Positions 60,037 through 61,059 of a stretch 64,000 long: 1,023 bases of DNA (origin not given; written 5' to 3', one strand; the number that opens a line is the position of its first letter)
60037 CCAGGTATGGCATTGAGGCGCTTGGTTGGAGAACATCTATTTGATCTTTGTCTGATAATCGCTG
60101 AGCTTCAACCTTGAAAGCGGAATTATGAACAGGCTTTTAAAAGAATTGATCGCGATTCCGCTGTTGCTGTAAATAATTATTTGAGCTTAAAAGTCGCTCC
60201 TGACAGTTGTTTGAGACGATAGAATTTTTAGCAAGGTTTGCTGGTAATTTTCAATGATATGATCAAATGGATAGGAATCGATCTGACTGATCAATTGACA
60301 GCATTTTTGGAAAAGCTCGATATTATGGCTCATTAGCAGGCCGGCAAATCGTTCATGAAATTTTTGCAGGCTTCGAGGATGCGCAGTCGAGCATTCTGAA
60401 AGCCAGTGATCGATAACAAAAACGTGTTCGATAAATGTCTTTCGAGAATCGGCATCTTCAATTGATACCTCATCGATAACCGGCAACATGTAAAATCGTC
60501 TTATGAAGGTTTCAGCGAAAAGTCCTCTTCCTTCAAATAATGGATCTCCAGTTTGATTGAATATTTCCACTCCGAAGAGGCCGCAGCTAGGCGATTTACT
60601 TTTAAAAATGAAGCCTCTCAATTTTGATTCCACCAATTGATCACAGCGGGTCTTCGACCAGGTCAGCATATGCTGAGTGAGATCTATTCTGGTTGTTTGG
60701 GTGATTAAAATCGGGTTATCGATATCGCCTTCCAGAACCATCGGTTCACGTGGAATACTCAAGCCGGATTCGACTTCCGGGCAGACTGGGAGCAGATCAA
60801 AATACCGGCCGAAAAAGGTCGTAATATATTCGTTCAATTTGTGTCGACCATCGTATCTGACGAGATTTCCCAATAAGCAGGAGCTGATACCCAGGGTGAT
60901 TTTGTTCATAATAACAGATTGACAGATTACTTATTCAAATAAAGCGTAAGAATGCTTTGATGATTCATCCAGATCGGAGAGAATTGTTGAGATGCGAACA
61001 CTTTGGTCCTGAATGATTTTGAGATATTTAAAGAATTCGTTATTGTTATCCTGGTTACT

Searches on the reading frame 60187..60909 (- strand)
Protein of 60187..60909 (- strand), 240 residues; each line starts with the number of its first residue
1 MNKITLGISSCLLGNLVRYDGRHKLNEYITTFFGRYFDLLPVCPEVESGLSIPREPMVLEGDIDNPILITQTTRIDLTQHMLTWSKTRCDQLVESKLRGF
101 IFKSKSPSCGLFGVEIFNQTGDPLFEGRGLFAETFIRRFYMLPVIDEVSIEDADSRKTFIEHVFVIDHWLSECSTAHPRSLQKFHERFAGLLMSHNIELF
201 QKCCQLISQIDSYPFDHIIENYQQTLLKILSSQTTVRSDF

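Call 34: search_protein_families(library=pfam, proteins=[window:60187-60909:-], max_evalue=0.01)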
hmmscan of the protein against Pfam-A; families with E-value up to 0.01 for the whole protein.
window:60187-60909:- (240 aa): 2 families
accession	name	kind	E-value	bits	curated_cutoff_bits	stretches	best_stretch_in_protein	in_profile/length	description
PF04463.17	2-thiour_desulf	-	6.6e-34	117.4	34.7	1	7-146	2-140/141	2-thiouracil desulfurase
PF08349.16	DUF1722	-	6.6e-05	23.6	22.5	1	191-238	3-50/117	Protein of unknown function (DUF1722)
